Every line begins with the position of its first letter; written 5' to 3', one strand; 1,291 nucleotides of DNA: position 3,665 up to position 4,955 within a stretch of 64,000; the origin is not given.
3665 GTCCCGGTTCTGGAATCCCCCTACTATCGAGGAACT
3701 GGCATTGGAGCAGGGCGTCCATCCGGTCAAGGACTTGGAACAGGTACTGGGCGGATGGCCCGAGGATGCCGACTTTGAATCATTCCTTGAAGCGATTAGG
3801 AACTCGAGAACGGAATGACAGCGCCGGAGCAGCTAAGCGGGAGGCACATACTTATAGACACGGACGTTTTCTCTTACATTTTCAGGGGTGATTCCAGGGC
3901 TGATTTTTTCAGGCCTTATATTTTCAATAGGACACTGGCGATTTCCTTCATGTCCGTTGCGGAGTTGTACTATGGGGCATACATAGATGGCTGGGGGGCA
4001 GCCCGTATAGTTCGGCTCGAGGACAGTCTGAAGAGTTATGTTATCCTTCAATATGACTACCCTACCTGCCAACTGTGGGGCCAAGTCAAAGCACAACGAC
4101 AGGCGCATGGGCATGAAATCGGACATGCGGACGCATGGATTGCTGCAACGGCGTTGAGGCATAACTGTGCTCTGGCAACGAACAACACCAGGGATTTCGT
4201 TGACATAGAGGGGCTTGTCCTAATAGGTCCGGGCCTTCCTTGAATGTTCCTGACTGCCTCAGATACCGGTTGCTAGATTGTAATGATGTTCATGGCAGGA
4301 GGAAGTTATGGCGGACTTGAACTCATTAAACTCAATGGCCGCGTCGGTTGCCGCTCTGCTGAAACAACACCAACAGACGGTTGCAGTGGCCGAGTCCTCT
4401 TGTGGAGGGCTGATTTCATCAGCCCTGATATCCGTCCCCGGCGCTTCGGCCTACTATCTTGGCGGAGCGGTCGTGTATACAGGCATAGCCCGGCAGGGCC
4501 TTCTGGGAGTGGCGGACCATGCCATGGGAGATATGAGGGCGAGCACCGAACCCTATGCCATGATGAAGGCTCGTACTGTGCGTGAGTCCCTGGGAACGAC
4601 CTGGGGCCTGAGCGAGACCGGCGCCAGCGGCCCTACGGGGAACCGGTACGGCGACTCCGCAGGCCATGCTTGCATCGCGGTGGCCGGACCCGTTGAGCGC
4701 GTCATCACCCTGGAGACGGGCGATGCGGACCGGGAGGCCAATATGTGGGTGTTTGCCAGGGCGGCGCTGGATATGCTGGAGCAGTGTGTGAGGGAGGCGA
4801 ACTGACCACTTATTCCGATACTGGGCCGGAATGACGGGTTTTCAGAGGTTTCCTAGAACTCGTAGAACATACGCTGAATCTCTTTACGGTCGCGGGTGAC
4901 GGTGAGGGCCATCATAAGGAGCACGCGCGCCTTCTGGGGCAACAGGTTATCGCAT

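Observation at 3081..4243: PyrE carries an in-frame VapB-like antitoxin tail coupled to a PIN toxin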

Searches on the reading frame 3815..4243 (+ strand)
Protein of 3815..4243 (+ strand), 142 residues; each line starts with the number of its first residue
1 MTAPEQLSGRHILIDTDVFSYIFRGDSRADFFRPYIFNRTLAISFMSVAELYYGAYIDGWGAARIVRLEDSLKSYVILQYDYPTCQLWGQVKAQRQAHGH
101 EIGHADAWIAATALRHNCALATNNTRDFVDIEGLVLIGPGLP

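Call 3: search_protein_families(library=pfam, proteins=[window:3815-4243:+], max_evalue=1)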
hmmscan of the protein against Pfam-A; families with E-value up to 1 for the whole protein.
window:3815-4243:+ (142 aa): 3 families
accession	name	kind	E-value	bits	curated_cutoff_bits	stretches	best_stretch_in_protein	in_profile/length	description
PF01850.27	PIN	-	1.7e-17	64.6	23.6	1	12-131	1-117/120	PIN domain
PF18480.7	DUF5615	-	0.11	12.9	23.8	1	99-131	31-61/110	Domain of unknown function (DUF5615)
PF14367.12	DUF4411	-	0.11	12.8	23.5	1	89-126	87-124/159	Domain of unknown function (DUF4411)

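Call 4: search_protein_families(library=ncbifam, proteins=[window:3815-4243:+], max_evalue=1)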
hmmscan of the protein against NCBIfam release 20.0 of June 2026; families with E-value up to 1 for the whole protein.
window:3815-4243:+ (142 aa): 4 families
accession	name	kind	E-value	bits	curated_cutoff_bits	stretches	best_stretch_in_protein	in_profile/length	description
NF047863.1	VapCLeptosp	equivalog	1.4e-16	61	140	1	13-135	2-125/130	type II toxin-antitoxin system tRNA(fMet)-specific endonuclease VapC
NF010285.0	PRK13725.1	subfamily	1.1e-08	35.1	143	1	35-135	27-127/132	tRNA(fMet)-specific endonuclease VapC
NF047959.1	TA_toxin_VapC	equivalog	1.3e-05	25.3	80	1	12-132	1-120/125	type II toxin-antitoxin system VapC family toxin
TIGR00028.1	Mtu_PIN_fam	subfamily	0.0022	18.2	73.6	1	86-136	90-137/143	TA system VapC family ribonuclease toxin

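Call 11: search_solved_structures(query=window:3815-4243:+, max_evalue=0.01, show_alignments=1)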
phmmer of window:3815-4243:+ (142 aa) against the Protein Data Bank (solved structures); distinct sequences matched with E-value up to 0.01: 13.
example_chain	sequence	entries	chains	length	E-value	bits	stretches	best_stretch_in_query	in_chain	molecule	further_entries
2h1c_A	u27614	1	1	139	4.9e-10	43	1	12-130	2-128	Trafficking protein B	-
2h1o_A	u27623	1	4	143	1.7e-09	41.2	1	12-130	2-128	Trafficking protein B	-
2bsq_A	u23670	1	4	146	1.9e-09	41.1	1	12-130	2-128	TRAFFICKING PROTEIN B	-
6sd6_C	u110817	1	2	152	2.6e-08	37.4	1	12-134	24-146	tRNA(fMet)-specific endonuclease VapC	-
3tnd_A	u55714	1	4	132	2.8e-08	37.3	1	13-134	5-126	tRNA(fMet)-specific endonuclease VapC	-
9h6a_A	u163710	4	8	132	5.4e-08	36.4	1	13-134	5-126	tRNA(fMet)-specific endonuclease VapC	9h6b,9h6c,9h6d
5ed0_A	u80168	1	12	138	7.2e-08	35.9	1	36-134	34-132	tRNA(fMet)-specific endonuclease VapC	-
5ecw_A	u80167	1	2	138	1e-07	35.4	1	39-134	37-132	tRNA(fMet)-specific endonuclease VapC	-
3zvk_A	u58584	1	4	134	1.1e-07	35.3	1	28-136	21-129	TOXIN OF TOXIN-ANTITOXIN SYSTEM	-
6nkl_A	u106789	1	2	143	1.2e-07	35.3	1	13-132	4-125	Ribonuclease VapC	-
5ecd_A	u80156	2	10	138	1.2e-07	35.2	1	13-134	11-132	tRNA(fMet)-specific endonuclease VapC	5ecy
5k8j_B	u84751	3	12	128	2.5e-06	30.9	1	13-137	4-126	Ribonuclease VapC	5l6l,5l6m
6ifc_A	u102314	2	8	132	3.1e-06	30.7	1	22-134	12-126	tRNA(fMet)-specific endonuclease VapC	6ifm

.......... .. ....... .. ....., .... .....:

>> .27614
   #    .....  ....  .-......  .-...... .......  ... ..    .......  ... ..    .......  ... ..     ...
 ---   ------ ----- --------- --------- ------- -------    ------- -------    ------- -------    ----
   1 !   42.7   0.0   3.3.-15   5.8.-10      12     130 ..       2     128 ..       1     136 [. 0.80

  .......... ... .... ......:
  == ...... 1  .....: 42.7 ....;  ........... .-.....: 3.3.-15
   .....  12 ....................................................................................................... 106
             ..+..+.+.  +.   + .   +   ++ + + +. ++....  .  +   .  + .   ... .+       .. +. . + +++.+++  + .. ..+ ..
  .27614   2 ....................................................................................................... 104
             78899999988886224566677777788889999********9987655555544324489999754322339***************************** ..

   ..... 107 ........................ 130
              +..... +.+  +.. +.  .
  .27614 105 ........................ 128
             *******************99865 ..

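Call 14: find_related_loci(query=window:3815-4243:+, collection=genome_contigs, flank=4000)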
Query window:3815-4243:+ (142 aa) in genome_contigs; peptide patterns used: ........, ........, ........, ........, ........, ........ (x = any residue, [..] = any of these).
79 stretches matched a pattern; 7 encode a relative of the query (tblastn E <= 1e-3); 7 distinct loci.
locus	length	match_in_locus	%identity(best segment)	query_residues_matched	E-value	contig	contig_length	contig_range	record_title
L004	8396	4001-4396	85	1-132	1e-76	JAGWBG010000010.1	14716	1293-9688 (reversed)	MAG: Dehalococcoidia bacterium isolate 277c_27 scaffold_5727, whole genome shotgun sequence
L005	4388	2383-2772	43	8-137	9e-32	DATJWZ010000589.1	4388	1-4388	MAG TPA_asm: Candidatus Eisenbacteria bacterium isolate SMAG_U15113 k141_123813, whole genome shotgun sequence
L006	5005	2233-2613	42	12-138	3e-31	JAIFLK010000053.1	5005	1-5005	MAG: Chloroflexota bacterium isolate bin_187 scaffold_34732, whole genome shotgun sequence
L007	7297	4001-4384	40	12-142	5e-28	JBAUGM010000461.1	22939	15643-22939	MAG: Tepidisphaeraceae bacterium isolate MFD04987_ilm_asm_bin10 k127_180175, whole genome shotgun sequence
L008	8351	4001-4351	41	12-128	6e-28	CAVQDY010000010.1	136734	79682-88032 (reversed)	MAG: Terriglobia bacterium isolate MFD02248.bin.1.108 genome assembly, contig: contig_20954, whole genome shotgun sequen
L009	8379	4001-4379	46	13-138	4e-16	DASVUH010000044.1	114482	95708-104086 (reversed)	MAG TPA_asm: Pyrinomonadaceae bacterium isolate SMAG_U3312 k141_132788, whole genome shotgun sequence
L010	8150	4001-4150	40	12-61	3e-6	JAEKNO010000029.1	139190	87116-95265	MAG: Candidatus Dormiibacter inghamiae isolate Mitchell_Peninsula_6 NODE_75_length_139190_cov_110.596061, whole genome s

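Call 48: search_protein_families(library=padloc, proteins=[window:3815-4243:+], max_evalue=1)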
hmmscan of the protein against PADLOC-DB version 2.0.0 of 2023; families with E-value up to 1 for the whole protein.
window:3815-4243:+ (142 aa): 0 families

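Call 51: search_solved_structures(query=window:3815-4243:+, max_evalue=1e-7, show_alignments=5)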
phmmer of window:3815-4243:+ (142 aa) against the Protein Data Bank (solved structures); distinct sequences matched with E-value up to 1e-7: 7.
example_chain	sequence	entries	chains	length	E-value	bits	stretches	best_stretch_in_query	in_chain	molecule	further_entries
2h1c_A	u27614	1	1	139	4.9e-10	43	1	12-130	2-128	Trafficking protein B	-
2h1o_A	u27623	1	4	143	1.7e-09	41.2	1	12-130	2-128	Trafficking protein B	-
2bsq_A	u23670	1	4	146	1.9e-09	41.1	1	12-130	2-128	TRAFFICKING PROTEIN B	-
6sd6_C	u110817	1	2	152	2.6e-08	37.4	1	12-134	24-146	tRNA(fMet)-specific endonuclease VapC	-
3tnd_A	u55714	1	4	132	2.8e-08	37.3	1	13-134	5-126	tRNA(fMet)-specific endonuclease VapC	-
9h6a_A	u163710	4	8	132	5.4e-08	36.4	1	13-134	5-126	tRNA(fMet)-specific endonuclease VapC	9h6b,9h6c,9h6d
5ed0_A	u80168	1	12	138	7.2e-08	35.9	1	36-134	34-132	tRNA(fMet)-specific endonuclease VapC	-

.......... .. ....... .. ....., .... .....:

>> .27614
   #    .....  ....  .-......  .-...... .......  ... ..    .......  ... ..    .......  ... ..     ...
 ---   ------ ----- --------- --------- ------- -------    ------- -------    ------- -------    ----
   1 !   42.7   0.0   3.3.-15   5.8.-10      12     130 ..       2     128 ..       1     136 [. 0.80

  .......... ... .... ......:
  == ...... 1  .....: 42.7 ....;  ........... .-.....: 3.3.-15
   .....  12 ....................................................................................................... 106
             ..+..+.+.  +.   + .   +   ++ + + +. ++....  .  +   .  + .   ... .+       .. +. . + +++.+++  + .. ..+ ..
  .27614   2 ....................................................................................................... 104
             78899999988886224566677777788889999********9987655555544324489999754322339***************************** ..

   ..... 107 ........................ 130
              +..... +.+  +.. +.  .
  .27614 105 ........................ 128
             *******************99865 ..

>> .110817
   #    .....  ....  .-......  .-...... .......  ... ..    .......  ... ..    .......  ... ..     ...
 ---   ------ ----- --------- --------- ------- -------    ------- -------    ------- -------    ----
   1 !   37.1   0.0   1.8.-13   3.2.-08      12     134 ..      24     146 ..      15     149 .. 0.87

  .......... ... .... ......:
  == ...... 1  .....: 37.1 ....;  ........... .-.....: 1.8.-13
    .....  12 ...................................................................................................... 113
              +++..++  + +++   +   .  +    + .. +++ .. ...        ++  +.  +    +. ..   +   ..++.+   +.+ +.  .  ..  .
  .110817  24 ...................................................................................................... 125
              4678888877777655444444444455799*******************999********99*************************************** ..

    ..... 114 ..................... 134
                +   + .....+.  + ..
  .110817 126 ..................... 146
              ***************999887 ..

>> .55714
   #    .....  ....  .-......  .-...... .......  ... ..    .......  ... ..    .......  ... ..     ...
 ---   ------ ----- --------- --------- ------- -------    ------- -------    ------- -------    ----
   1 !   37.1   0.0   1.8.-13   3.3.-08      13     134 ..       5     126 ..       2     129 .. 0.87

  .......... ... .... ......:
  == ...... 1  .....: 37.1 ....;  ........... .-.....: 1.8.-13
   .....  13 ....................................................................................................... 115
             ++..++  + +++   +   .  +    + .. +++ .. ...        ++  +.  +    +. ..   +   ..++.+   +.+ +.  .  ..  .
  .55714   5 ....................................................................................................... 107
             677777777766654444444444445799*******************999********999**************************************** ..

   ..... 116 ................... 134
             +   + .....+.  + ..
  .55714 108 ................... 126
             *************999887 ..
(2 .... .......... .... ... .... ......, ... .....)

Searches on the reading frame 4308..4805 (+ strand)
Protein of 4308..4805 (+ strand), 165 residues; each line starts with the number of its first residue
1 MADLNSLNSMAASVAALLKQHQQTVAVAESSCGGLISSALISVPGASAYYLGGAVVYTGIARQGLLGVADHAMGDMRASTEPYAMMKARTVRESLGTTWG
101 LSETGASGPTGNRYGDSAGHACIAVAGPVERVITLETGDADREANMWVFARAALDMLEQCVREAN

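Call 3: search_protein_families(library=pfam, proteins=[window:4308-4805:+], max_evalue=1)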
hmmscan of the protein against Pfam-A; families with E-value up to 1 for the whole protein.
window:4308-4805:+ (165 aa): 2 families
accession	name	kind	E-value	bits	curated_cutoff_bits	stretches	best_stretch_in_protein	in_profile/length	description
PF02464.23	CinA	-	1.3e-39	135.7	23.5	1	8-160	2-154/155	Competence-damaged protein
PF25459.1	AIM3_BBC1_C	-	0.082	13.1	27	1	10-75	23-90/180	AIM3/BBC1 Cysteine proteinase-fold domain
